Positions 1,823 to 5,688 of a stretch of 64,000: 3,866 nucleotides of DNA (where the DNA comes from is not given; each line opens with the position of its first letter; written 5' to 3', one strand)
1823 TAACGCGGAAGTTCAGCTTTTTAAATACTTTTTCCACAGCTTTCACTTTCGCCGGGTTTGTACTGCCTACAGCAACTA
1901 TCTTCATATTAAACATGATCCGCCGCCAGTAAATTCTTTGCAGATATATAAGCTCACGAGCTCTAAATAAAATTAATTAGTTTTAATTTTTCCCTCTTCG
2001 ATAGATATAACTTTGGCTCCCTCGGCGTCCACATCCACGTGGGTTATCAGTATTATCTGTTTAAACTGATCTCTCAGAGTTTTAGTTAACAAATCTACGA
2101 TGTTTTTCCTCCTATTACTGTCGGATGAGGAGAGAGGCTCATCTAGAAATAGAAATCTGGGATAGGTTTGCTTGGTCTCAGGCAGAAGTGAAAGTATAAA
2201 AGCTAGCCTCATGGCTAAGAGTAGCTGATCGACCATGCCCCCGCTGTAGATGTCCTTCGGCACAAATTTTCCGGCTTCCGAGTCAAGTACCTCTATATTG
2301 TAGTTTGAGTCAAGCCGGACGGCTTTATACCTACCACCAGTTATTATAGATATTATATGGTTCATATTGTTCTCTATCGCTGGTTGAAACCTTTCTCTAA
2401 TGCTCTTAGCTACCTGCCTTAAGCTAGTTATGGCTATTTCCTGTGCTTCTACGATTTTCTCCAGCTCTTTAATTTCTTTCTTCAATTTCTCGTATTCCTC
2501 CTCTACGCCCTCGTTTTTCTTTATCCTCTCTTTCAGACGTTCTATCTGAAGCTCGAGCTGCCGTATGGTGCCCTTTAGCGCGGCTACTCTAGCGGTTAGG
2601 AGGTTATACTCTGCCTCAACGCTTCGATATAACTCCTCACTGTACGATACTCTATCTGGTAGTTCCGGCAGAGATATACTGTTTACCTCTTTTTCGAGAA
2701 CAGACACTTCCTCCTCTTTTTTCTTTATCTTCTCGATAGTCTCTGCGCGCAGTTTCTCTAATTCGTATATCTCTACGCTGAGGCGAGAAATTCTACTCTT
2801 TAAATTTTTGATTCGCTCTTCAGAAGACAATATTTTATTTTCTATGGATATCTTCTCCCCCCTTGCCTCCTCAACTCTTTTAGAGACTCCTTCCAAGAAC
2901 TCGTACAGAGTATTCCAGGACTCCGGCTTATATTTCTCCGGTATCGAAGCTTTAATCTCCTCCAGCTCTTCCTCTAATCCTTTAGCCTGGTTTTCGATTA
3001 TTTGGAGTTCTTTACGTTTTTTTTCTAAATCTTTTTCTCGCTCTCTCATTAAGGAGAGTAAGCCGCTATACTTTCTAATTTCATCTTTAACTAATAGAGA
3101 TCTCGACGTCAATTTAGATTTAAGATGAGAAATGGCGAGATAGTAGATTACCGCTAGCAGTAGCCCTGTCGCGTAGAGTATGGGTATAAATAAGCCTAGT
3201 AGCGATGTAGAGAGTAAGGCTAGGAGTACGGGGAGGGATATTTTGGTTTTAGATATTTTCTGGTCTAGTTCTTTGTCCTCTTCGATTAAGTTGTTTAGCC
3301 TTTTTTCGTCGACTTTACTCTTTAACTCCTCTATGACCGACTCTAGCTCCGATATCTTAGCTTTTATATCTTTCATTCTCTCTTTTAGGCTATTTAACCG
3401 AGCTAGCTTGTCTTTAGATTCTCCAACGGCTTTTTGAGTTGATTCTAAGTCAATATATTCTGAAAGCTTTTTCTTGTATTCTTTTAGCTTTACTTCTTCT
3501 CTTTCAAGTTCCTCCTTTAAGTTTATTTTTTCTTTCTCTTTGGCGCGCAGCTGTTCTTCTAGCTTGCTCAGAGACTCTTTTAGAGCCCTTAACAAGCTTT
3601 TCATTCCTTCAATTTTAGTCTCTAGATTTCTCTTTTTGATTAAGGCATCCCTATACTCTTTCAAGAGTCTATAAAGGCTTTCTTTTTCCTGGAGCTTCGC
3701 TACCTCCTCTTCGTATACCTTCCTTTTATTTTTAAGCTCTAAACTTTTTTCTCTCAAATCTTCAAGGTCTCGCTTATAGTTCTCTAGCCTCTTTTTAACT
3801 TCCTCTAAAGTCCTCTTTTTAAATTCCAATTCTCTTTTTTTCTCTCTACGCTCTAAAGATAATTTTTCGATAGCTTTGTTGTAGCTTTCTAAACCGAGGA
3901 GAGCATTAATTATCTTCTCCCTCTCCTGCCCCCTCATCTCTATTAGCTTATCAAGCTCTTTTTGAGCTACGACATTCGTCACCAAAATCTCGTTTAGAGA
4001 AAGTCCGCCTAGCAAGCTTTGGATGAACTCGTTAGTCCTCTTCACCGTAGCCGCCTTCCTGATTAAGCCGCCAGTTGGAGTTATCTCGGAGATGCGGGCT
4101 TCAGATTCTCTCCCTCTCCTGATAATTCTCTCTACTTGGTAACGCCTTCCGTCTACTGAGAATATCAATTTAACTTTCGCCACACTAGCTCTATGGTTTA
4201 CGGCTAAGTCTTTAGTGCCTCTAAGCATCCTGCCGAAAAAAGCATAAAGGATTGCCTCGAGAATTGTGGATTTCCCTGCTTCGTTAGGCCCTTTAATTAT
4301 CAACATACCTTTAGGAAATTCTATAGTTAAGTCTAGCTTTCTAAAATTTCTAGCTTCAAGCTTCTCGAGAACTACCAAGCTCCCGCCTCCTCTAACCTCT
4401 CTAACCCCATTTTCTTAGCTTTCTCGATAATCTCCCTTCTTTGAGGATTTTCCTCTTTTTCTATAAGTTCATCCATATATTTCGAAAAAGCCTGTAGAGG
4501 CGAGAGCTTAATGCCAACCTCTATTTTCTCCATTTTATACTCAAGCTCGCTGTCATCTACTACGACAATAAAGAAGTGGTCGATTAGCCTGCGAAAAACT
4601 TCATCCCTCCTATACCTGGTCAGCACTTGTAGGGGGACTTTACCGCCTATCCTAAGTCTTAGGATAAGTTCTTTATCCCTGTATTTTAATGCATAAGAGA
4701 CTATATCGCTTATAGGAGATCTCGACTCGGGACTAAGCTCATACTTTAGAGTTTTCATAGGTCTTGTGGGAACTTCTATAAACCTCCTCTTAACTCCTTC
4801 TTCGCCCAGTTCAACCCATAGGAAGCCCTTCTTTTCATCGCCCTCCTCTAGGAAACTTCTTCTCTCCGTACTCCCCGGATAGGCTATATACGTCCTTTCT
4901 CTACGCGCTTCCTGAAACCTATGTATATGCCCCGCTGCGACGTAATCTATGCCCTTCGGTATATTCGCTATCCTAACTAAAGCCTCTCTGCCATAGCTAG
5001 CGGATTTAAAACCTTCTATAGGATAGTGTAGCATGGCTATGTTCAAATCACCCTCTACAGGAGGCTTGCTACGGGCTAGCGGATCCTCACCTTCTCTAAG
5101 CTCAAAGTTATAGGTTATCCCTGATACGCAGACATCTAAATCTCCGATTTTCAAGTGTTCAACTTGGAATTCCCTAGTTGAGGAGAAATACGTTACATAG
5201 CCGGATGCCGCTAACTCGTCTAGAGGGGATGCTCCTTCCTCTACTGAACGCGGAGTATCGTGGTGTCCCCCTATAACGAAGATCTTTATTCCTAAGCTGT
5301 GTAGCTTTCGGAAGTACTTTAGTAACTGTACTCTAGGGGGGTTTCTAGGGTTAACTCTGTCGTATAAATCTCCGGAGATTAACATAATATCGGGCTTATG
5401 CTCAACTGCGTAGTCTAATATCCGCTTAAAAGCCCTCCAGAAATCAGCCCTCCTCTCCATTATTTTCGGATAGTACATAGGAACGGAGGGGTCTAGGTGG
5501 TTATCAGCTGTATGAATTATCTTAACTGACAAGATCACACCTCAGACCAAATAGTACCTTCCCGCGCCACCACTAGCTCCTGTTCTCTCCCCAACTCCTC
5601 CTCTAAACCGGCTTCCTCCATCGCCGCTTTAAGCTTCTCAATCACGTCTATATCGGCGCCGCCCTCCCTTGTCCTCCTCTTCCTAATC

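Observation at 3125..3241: Rad50 without a zinc hook: a cysteine-free protein with a two-helix hydrophobic hairpin at the coiled-coil apex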

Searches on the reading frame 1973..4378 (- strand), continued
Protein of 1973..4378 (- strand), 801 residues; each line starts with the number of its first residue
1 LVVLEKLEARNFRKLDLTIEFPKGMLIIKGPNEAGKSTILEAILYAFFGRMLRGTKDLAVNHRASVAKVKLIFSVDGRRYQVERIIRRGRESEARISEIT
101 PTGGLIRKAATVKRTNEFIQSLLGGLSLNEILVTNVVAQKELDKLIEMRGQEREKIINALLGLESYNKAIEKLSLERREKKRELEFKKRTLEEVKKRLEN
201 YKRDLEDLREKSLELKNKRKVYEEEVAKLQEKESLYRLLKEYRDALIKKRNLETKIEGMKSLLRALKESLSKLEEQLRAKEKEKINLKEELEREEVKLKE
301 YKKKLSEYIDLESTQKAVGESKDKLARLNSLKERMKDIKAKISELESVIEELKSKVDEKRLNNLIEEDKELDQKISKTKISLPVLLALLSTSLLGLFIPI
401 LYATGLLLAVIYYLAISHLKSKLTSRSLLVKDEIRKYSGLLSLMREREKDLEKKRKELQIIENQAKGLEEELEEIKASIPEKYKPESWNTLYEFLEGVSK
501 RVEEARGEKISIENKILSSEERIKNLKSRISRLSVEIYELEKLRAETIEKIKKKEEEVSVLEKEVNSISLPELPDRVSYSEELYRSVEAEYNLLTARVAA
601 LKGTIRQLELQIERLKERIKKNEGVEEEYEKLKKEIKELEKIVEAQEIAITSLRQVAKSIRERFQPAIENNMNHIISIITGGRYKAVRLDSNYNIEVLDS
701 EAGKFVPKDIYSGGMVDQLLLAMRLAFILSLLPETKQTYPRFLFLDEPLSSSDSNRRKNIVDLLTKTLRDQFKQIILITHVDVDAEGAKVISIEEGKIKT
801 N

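Call 39: fold_search(model_id=the predicted structure, library=pdb)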
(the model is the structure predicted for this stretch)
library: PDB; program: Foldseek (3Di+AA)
matches with E <= 10: 978; with E <= 0.001: 137
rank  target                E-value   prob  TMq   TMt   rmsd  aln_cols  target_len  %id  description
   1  7zr1_D                1.0e-22  1.00  0.37  0.38  99.4       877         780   15  Chaetomium thermophilum Mre11-Rad50-Nbs1 complex bound to ATPyS (composite structure) (released 2023-01-11)
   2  7zr1_C                7.0e-21  1.00  0.35  0.35  99.6       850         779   16  Chaetomium thermophilum Mre11-Rad50-Nbs1 complex bound to ATPyS (composite structure) (released 2023-01-11)
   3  8i4x_B                1.4e-19  1.00  0.37  0.29  108.0      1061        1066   14  Cryo-EM structure of 5-subunit Smc5/6 (released 2024-06-26)
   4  7yqh_B                1.5e-18  1.00  0.37  0.29  99.6      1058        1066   13  Cryo-EM structure of 8-subunit Smc5/6 (released 2024-01-31)
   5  8i13_B                2.1e-17  1.00  0.36  0.29  109.6      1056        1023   13  Cryo-EM structure of 6-subunit Smc5/6 (released 2024-06-26)
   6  7qcd_A                1.5e-16  1.00  0.32  0.26  111.1      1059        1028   12  CryoEM structure of the Smc5/6-holocomplex (composite structure) (released 2022-09-21)
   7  9gm6_B                2.8e-16  1.00  0.26  0.20  55.3      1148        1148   14  MukBEF in a nucleotide-bound state with open neck gate (heads core) (released 2025-03-26)
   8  9gm6_A                1.1e-15  1.00  0.24  0.18  51.9      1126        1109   12  MukBEF in a nucleotide-bound state with open neck gate (heads core) (released 2025-03-26)
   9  8i13_A                1.7e-15  1.00  0.31  0.26  108.0      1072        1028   12  Cryo-EM structure of 6-subunit Smc5/6 (released 2024-06-26)
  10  8i4x_A                5.4e-15  1.00  0.29  0.23  109.1      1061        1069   12  Cryo-EM structure of 5-subunit Smc5/6 (released 2024-06-26)
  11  7yqh_A                6.0e-15  1.00  0.28  0.23  106.3      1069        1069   13  Cryo-EM structure of 8-subunit Smc5/6 (released 2024-01-31)
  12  6yvu_B                1.6e-14  1.00  0.29  0.20  114.6      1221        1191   13  Condensin complex from S.cerevisiae ATP-free apo non-engaged state (released 2020-07-15)
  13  7qcd_B                2.9e-14  1.00  0.32  0.26  116.9      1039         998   14  CryoEM structure of the Smc5/6-holocomplex (composite structure) (released 2022-09-21)
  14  9gm9_A                3.1e-14  1.00  0.23  0.19  47.1      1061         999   13  MukBEF in a DNA capture state (released 2025-03-26)
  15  3qf7_A                1.6e-13  1.00  0.31  0.66  35.7       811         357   12  The Mre11:Rad50 complex forms an ATP dependent molecular clamp in DNA double-strand break repair (released 2011-04-20)
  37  3aux                  5.3e-10  1.00  0.18  0.39   5.2       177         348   27  Crystal structure of Rad50 bound to ADP (released 2011-05-25)
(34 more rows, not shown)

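Call 53: search_protein_families(library=padloc, proteins=[window:1973-4378:-], max_evalue=0.001)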
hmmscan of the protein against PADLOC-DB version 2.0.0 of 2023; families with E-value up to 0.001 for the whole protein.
window:1973-4378:- (801 aa): 41 families (the best 25 are shown)
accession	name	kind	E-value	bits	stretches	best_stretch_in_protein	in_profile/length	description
PDLC03859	LmuB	-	2.1e-39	134.2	2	433-784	269-585/611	-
PDLC04135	mad3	-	1.9e-19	68.5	1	4-788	2-331/374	mads_3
PDLC03863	LmuB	-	7.3e-18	62.6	2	4-135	5-133/610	-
PDLC03865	LmuB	-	1.3e-17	61.4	2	441-669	535-848/1007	-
PDLC00551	JetC2|JetC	-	1.4e-13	47.6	2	444-672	794-1024/1365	DUF3584 domain; MukB-like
PDLC02722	PbeC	-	1.3e-12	45.1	2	543-732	386-556/643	PbeC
PDLC02723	PbeC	-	1e-09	35.5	1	504-770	354-612/618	PbeC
PDLC02747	PbeC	-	1.2e-09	35.6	2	441-708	302-567/632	PbeC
PDLC03864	LmuB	-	1.2e-09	35.3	1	13-135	62-187/657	-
PDLC00580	JetC3|JetC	-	1.5e-09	34.7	1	139-378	160-401/1068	DUF3584 domain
PDLC02730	PbeC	-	4.8e-09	33.5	1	546-790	408-641/651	PbeC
PDLC00519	JetC1|JetC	-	1.7e-08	31.2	0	17-50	18-50/1097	DUF3584 domain; MukB-like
PDLC03868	LmuB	-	2.2e-08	30.9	1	93-360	205-465/1035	-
PDLC03860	LmuB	-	2.6e-08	30.9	1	19-85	22-89/565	-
PDLC02979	AriA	-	3.9e-08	31.5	1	4-359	3-274/373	-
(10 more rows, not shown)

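Call 62: list_cluster_members(proteins=[P0002, P0011, P0014, P0020, P0030, P0033, P0036, P0039, P0057, P0070])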
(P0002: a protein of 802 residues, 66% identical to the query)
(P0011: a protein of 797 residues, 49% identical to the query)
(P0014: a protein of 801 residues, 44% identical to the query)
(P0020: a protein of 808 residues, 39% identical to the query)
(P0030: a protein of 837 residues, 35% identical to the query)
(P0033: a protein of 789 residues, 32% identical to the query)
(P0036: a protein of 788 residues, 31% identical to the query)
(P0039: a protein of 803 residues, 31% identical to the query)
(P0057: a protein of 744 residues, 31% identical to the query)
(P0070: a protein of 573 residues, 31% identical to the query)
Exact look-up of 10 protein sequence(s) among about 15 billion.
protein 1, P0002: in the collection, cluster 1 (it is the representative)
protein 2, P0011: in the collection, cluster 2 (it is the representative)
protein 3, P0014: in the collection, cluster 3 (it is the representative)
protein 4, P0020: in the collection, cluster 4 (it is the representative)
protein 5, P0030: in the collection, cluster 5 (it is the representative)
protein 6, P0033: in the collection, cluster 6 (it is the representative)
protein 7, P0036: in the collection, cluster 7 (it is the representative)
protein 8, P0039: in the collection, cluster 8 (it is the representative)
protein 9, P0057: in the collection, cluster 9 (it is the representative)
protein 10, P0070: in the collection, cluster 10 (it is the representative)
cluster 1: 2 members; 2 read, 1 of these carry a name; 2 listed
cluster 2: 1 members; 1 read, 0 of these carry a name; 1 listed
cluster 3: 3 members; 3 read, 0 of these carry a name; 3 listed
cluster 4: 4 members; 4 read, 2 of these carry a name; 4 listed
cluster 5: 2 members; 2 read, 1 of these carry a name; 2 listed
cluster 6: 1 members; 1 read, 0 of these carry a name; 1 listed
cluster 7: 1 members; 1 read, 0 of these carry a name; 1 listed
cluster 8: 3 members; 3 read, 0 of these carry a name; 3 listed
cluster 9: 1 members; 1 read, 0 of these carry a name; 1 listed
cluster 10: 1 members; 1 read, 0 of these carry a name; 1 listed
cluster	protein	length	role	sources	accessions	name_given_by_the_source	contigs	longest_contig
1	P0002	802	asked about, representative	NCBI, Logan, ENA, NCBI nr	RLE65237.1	MAG: hypothetical protein DRJ38_04135 [Thermoprotei archaeon]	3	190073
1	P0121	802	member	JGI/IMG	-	-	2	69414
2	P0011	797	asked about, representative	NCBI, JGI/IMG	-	-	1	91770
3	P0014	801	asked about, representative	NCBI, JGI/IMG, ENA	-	-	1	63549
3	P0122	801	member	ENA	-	-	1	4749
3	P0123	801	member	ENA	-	-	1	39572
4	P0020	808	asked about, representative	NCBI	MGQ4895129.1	MAG: AAA family ATPase [Candidatus Njordarchaeia archaeon]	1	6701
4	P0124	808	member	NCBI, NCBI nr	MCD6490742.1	MAG: AAA family ATPase [Candidatus Korarchaeota archaeon] | AAA family ATPase [Candidatus Korarchaeota archaeon]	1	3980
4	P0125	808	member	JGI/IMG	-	-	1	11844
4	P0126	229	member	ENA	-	-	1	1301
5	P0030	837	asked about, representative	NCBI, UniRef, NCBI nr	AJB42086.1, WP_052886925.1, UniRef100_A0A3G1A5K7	DNA double-strand break repair Rad50 ATPase [Thermofilum adornatum 1505] | DNA double-strand break repair Rad50 ATPase n=1 Tax=Thermofilum adornatum 1505 ... | SMC family ATPase [Thermofilum adornatum]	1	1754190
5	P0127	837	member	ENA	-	-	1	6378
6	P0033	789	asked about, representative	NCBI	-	-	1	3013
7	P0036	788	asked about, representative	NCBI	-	-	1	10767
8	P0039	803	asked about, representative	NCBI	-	-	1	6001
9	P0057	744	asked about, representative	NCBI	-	-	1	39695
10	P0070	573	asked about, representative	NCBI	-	-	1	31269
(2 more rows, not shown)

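Call 77: search_protein_representatives(alignment_id=A1)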
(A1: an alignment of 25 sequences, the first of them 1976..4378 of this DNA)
Query: 25 sequences, 811 profile positions. Proteins with E-value up to 0.001 (for the whole library): 83319; up to 1e-10: 36798; up to 1e-30: 3557. The best 150 are listed.
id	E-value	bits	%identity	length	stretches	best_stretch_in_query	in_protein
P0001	1.8e-295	999.0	-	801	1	1-808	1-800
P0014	7.0e-287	970.5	-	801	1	1-807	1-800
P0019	1.2e-276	936.7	-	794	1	1-808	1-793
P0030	2.3e-274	929.2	-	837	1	1-810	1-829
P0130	5.4e-269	911.4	-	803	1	2-809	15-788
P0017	6.2e-252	854.9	-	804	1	1-808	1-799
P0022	3.5e-239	812.8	-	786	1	2-809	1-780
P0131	3.6e-230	783.0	-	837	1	1-808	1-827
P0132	8.6e-228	775.1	-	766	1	1-807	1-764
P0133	3.8e-226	769.6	-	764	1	2-807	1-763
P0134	5.4e-224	762.5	-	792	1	2-809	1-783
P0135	2.8e-222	756.9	-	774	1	1-810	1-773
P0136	3.4e-222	756.6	-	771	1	1-806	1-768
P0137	3.7e-221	753.2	-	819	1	1-809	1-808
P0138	1.4e-218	744.6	-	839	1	1-809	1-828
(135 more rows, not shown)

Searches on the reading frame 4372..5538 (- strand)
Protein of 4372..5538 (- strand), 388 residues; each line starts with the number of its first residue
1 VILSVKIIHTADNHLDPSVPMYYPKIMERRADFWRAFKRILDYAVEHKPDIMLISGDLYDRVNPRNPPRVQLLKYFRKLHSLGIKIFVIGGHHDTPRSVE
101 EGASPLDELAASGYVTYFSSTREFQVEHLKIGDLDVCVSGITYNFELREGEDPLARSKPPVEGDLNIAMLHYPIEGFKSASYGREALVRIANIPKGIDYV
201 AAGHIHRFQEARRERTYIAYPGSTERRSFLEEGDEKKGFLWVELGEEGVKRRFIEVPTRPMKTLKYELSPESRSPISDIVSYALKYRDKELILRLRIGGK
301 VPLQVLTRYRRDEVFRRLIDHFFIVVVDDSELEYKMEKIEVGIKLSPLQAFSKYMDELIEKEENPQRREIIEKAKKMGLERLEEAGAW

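Call 4: search_protein_families(library=pfam, proteins=[window:4372-5538:-], max_evalue=0.01)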
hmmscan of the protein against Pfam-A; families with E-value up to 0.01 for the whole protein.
window:4372-5538:- (388 aa): 2 families
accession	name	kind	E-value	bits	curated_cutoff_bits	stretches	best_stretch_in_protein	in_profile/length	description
PF00149.33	Metallophos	-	6e-17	63.1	21.5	1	6-207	2-190/191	Calcineurin-like phosphoesterase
PF12850.12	Metallophos_2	-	8.3e-07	29.6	27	1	7-230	3-141/154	Calcineurin-like phosphoesterase superfamily domain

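Call 6: search_protein_families(library=ncbifam, proteins=[window:4372-5538:-], max_evalue=0.01)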
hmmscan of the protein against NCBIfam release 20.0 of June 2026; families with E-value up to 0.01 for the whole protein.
window:4372-5538:- (388 aa): 9 families
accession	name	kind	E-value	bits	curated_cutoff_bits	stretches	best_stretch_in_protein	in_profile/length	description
NF041031.1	Mre11_Sulfo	equivalog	4.7e-25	88.6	500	1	7-357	2-341/374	DNA double-strand break repair protein Mre11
TIGR00619.1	sbcd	subfamily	6.4e-20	72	77.65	1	6-113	2-105/252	exonuclease subunit SbcD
NF041030.1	Mre11_Halo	equivalog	5.3e-18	65.3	550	1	6-272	3-246/361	DNA double-strand break repair protein Mre11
NF041029.1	Mre11_Pyroc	equivalog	1.3e-16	60.5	600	2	6-95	2-87/438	DNA double-strand break repair protein Mre11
NF008206.2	PRK10966.1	equivalog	6.6e-16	58.4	450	2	6-129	2-119/380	exonuclease subunit SbcD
NF041754.1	sbcd_Bac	equivalog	6.3e-14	52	750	2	6-148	2-137/390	exonuclease subunit SbcD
NF041753.2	sbcd_Staph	equivalog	9.8e-12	44.4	480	1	5-104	1-96/375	exonuclease subunit SbcD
TIGR00583.1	mre11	equivalog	1.3e-09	37.6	434.6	1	5-78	4-72/405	DNA repair protein (mre11)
TIGR00040.1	yfcE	subfamily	0.0053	16.9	56.25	0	37-151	16-124/158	YfcE family phosphodiesterase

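Call 53: search_protein_families(library=padloc, proteins=[window:4372-5538:-], max_evalue=0.001)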
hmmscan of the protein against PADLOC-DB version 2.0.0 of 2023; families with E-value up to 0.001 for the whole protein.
window:4372-5538:- (388 aa): 1 family
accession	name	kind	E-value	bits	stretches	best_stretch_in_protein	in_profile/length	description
PDLC00736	Effector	-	0.00057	16.9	0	37-102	28-93/561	Endonuclease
